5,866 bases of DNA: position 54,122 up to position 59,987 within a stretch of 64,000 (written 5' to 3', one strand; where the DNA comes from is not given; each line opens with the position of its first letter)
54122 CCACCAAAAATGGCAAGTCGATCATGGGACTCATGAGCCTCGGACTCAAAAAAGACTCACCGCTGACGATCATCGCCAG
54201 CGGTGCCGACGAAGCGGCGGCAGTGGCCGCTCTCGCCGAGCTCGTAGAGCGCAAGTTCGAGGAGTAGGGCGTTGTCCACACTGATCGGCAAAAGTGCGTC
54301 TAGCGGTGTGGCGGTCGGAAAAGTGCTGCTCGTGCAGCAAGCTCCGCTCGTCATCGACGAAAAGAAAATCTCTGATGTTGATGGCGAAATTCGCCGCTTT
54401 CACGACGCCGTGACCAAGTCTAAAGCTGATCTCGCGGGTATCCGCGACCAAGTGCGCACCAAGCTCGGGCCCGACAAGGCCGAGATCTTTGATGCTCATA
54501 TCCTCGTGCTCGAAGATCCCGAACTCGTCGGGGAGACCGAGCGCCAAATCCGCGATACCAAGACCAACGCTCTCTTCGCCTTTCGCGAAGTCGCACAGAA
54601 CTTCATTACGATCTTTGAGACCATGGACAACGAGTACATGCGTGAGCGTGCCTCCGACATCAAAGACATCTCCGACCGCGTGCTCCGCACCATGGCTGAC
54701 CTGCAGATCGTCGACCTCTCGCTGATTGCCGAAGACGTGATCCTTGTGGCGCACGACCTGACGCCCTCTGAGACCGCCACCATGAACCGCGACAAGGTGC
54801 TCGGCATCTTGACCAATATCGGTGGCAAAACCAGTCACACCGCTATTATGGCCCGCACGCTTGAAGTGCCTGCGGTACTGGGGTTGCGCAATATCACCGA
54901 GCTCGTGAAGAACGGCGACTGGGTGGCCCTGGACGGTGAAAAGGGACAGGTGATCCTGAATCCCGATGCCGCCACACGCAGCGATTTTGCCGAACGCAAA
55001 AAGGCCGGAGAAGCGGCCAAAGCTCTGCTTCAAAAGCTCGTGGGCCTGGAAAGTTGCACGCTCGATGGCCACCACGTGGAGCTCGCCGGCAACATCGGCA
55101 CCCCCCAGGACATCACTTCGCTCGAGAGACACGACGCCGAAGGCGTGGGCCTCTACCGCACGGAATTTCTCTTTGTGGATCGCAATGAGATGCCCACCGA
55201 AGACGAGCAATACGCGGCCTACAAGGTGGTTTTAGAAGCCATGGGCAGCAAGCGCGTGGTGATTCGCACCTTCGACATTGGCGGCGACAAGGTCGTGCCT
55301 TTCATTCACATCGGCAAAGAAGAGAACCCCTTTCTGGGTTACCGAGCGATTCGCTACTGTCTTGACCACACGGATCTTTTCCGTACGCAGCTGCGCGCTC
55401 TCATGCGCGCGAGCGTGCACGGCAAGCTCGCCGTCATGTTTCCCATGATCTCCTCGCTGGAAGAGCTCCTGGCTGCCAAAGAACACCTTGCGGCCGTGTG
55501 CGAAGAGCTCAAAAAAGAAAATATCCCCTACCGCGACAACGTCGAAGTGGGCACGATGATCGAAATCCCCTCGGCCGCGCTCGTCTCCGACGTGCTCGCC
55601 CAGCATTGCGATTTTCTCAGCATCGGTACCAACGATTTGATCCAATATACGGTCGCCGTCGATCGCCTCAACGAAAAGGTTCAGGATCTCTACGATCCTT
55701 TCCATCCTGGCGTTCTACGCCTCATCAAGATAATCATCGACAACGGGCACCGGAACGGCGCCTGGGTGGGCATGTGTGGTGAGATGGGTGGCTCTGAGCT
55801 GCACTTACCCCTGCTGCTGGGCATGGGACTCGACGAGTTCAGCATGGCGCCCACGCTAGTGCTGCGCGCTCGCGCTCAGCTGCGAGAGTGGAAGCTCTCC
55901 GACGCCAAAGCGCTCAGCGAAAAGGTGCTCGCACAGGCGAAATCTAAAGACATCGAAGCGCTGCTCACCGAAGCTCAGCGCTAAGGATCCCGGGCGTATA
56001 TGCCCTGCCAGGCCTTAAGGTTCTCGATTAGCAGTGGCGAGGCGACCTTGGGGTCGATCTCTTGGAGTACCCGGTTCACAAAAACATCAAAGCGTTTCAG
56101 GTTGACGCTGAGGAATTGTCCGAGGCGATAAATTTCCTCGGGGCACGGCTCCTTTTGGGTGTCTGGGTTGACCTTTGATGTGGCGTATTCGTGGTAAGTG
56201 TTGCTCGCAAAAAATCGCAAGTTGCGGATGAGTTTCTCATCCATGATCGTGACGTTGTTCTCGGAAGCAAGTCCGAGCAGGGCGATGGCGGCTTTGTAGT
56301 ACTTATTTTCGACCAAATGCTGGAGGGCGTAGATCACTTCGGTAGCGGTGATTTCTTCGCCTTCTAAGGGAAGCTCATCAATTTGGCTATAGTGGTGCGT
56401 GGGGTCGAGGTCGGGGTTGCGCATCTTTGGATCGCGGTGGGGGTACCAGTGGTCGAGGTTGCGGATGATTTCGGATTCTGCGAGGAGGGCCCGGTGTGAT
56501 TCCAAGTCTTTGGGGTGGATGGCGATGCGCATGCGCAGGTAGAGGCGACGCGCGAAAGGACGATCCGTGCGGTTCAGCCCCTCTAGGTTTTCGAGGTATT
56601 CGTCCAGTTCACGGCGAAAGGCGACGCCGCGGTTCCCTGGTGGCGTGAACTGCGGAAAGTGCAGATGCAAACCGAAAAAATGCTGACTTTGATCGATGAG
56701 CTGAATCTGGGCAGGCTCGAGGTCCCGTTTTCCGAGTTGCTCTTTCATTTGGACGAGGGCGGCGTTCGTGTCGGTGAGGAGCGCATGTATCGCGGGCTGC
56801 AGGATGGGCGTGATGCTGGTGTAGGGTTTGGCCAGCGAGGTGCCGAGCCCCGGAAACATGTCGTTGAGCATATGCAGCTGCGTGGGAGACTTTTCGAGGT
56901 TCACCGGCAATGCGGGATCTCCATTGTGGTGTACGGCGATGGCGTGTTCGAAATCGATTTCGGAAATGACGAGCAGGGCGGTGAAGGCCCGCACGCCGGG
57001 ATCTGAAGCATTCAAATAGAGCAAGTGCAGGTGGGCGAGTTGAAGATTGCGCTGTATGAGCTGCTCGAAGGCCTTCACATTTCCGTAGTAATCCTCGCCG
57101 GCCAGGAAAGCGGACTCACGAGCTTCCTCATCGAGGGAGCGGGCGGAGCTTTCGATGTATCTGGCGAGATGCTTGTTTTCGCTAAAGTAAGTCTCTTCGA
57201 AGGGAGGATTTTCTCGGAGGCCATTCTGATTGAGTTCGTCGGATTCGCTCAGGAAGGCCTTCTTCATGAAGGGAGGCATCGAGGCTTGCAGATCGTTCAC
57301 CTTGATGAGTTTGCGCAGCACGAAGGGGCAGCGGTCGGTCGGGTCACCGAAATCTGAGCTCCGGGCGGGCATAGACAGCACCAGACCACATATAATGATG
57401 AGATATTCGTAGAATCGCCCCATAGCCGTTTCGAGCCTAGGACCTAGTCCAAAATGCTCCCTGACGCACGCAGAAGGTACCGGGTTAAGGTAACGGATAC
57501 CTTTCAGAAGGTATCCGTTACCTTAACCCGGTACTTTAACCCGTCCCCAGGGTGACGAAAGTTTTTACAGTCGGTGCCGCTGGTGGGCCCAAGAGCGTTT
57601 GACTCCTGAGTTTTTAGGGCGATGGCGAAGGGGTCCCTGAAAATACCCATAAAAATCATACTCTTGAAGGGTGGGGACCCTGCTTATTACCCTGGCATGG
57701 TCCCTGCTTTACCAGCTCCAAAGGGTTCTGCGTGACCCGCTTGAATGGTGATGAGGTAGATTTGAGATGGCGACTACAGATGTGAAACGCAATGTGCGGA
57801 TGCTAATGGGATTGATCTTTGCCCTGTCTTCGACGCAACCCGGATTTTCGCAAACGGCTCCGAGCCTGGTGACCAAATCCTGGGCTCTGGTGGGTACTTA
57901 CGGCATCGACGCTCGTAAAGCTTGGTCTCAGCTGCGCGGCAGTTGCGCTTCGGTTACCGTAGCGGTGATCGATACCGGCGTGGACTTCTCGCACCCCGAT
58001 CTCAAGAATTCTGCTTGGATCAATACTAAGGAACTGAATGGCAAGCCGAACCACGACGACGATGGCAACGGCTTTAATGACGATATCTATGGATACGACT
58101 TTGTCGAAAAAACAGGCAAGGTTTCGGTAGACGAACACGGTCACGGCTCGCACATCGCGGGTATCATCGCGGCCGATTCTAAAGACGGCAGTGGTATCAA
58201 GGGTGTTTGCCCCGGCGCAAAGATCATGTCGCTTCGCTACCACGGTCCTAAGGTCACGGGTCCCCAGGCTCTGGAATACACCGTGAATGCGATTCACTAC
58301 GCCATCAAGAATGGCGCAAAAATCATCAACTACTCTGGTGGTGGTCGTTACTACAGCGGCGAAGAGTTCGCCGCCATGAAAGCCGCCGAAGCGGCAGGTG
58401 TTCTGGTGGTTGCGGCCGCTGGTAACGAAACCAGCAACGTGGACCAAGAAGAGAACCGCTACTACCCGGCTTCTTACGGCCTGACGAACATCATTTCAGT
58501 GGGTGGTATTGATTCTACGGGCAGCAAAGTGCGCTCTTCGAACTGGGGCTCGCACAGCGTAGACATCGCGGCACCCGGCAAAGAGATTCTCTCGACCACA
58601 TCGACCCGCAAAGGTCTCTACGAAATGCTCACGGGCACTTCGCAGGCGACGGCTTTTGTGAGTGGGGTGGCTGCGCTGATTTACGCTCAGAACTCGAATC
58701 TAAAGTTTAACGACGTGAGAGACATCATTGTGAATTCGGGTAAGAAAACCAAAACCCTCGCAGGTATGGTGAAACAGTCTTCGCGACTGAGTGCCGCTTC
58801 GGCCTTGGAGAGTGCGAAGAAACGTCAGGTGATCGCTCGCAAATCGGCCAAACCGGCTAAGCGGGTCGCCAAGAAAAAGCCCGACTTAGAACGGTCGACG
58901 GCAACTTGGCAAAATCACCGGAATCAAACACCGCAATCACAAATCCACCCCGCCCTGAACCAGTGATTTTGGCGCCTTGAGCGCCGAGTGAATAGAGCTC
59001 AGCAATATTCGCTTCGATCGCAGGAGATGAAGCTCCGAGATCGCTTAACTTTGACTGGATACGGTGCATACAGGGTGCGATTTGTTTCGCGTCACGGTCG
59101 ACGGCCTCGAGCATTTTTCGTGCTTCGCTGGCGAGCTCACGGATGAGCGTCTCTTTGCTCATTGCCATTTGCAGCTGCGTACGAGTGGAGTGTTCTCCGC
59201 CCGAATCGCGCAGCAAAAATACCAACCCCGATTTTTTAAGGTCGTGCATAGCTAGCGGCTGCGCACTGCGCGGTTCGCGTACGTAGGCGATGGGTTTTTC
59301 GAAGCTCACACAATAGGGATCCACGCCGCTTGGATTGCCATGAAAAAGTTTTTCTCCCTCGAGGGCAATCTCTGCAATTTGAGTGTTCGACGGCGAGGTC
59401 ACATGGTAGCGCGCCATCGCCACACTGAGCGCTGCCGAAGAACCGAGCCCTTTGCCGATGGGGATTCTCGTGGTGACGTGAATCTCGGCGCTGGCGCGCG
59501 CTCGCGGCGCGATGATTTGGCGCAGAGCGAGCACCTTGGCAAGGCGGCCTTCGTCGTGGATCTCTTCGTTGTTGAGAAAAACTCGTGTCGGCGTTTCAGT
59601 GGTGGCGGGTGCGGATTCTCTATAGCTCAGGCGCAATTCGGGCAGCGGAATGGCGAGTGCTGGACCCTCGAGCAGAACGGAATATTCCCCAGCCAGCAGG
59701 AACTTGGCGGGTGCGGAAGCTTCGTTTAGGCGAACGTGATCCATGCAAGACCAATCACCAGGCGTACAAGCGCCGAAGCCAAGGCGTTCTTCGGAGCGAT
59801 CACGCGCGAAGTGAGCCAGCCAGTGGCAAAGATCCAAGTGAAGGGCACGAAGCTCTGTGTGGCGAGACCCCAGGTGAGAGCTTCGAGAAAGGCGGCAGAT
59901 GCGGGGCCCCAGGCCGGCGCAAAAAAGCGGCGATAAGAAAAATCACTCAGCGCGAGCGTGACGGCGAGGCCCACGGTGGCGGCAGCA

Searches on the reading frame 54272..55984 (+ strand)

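Call 59: search_protein_families(library=pfam, proteins=[window:54272-55984:+], max_evalue=0.00001)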
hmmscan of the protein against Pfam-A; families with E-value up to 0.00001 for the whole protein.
window:54272-55984:+ (570 aa): 3 families
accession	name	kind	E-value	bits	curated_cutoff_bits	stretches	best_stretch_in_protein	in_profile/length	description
PF02896.24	PEP-utilizers_C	-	2.5e-114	381.8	22.8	1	251-540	2-291/293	PEP-utilising enzyme, PEP-binding domain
PF05524.18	PEP-utilisers_N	-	1.5e-33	115.9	24.4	1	6-126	2-121/121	PEP-utilising enzyme, N-terminal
PF00391.29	PEP-utilizers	-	1.9e-26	91.9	23.1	1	153-225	2-72/72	PEP-utilising enzyme, mobile domain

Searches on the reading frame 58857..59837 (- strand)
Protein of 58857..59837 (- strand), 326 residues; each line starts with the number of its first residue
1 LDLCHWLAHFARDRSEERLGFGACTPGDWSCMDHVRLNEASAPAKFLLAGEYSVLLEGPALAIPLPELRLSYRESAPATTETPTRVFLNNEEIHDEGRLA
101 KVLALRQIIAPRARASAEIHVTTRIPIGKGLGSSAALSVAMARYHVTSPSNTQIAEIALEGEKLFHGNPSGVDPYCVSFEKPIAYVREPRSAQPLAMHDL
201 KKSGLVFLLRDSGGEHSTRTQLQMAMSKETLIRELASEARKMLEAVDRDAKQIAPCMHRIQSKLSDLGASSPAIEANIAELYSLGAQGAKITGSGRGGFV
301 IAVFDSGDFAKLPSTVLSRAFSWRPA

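Call 59: search_protein_families(library=pfam, proteins=[window:58857-59837:-], max_evalue=0.00001)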
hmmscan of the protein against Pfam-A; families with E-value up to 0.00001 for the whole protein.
window:58857-59837:- (326 aa): 2 families
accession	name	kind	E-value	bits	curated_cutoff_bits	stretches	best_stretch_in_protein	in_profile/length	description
PF00288.32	GHMP_kinases_N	-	2.3e-11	44.2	22.3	1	115-177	16-83/87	GHMP kinases N terminal domain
PF08544.19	GHMP_kinases_C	-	2.4e-09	37.9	21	1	243-308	2-71/85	GHMP kinases C terminal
